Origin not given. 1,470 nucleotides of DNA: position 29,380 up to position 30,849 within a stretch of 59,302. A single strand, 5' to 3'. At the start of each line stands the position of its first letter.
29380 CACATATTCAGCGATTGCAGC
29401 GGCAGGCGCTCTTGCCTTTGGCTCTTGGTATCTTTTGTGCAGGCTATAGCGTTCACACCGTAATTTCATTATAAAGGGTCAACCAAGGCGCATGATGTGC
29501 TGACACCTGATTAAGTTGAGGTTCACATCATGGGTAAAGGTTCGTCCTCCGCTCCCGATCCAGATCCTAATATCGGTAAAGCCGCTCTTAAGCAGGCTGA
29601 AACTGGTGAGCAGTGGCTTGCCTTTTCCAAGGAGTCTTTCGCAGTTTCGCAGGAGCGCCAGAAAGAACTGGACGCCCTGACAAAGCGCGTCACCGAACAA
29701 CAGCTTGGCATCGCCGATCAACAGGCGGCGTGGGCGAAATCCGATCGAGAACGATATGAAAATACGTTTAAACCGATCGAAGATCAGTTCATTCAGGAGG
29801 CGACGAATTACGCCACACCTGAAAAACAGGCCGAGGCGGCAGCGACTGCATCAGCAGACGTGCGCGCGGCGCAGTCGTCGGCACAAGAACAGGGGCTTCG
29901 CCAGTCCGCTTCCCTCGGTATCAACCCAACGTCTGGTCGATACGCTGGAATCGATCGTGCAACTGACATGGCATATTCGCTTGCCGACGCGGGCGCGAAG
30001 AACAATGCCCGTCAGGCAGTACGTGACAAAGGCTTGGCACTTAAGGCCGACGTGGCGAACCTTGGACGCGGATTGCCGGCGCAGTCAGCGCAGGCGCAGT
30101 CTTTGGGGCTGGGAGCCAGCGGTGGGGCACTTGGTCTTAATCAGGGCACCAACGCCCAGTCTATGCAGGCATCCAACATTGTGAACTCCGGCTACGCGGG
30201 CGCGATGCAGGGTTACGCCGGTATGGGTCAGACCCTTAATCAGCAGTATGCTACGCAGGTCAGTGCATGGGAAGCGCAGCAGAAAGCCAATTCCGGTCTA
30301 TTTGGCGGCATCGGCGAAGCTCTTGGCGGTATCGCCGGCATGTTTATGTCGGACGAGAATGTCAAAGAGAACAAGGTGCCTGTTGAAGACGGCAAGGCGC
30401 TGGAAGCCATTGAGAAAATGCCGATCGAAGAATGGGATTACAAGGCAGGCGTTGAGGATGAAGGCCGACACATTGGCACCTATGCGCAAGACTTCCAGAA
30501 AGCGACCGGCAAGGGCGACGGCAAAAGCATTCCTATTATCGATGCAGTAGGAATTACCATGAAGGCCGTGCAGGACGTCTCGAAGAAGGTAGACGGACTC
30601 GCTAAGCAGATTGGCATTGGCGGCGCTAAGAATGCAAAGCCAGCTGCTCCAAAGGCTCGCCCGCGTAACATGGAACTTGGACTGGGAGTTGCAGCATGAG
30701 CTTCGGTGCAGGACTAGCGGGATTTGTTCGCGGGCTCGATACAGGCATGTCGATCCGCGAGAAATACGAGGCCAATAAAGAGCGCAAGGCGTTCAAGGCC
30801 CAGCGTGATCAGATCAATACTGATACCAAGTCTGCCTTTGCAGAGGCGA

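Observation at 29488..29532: Compensatory double substitution in leader copy 3 supports RNA pairing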

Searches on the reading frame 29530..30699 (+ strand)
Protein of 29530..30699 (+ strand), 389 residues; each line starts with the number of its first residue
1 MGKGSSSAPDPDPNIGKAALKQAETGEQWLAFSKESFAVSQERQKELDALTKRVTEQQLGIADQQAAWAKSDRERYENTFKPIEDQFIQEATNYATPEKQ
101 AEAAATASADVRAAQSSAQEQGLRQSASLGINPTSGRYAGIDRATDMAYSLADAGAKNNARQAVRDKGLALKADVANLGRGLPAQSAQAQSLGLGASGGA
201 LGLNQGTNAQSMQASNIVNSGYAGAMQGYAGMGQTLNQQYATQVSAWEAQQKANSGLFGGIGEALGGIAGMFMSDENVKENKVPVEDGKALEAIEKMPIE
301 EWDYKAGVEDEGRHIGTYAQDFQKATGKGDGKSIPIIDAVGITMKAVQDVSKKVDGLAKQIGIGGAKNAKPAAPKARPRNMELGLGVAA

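Call 7: search_protein_families(library=pfam, proteins=[window:29530-30699:+], max_evalue=0.01)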
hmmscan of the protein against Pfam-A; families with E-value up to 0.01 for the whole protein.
window:29530-30699:+ (389 aa): 1 family
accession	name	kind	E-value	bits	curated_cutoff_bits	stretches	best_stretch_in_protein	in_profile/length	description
PF13884.11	Peptidase_S74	-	2.5e-11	44.1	22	1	274-325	1-52/58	Chaperone of endosialidase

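Call 81: find_related_loci(query=window:29530-30699:+, collection=metagenome_contigs, flank=400)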
Query window:29530-30699:+ (389 aa) in metagenome_contigs; peptide patterns used: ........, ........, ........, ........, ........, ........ (x = any residue, [..] = any of these).
90 stretches matched a pattern; 19 encode a relative of the query (tblastn E <= 1e-3); 19 distinct loci.
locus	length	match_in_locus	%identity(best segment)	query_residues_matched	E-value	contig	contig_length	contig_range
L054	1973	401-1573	80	1-389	0e+0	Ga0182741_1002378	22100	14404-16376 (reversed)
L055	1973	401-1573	80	1-389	0e+0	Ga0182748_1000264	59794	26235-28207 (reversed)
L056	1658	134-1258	62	1-375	2e-165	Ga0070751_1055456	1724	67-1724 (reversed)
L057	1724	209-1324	69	1-370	3e-160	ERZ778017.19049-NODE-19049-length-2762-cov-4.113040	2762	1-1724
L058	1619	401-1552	63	1-389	1e-155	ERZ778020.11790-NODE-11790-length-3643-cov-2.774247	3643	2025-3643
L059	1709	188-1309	62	1-376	2e-153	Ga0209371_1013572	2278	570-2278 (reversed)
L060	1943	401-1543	60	1-381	1e-141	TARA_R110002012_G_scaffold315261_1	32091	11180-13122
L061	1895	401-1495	63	1-364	3e-140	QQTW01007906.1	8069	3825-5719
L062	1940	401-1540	61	1-377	3e-139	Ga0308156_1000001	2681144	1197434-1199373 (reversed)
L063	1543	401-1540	59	1-377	4e-146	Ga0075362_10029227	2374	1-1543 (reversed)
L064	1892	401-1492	58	1-364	2e-131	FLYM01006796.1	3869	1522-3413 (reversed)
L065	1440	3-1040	62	39-389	9e-134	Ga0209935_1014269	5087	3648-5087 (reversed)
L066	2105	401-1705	46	2-364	6e-110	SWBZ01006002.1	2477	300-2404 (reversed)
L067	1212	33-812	58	124-383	6e-95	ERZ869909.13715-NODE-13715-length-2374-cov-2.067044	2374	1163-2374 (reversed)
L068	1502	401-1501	50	1-361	9e-88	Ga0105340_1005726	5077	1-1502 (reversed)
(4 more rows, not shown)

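Call 82: find_related_loci(query=window:29530-30699:+, collection=viral_contigs, flank=400)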
Query window:29530-30699:+ (389 aa) in viral_contigs; peptide patterns used: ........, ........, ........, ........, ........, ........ (x = any residue, [..] = any of these).
31 stretches matched a pattern; 25 encode a relative of the query (tblastn E <= 1e-3); 24 distinct loci.
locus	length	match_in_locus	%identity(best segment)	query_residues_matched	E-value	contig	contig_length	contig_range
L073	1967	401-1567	82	1-385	0e+0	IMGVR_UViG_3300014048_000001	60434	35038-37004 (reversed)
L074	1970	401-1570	78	1-389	0e+0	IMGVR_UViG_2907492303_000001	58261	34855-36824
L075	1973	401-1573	79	1-389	0e+0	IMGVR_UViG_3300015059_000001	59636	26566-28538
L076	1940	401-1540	64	1-382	7e-158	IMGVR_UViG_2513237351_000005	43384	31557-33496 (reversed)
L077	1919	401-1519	62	1-376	7e-150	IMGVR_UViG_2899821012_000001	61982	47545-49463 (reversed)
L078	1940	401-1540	59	1-377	6e-143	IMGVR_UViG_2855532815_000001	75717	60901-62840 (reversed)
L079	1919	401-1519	60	1-376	3e-142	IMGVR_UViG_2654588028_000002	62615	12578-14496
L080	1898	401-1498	61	1-364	9e-142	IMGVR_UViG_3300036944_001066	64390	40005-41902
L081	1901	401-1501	60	1-367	5e-141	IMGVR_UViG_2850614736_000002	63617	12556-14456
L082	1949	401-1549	61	1-389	5e-140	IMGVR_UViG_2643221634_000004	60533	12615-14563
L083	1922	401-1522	62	1-376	2e-139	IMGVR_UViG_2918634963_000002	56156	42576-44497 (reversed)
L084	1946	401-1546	61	1-379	3e-138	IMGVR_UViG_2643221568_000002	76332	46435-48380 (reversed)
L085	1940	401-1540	61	1-377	8e-138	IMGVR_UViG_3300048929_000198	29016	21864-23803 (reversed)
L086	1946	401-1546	60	1-379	2e-136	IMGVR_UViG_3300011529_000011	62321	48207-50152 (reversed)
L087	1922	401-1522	60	1-376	3e-132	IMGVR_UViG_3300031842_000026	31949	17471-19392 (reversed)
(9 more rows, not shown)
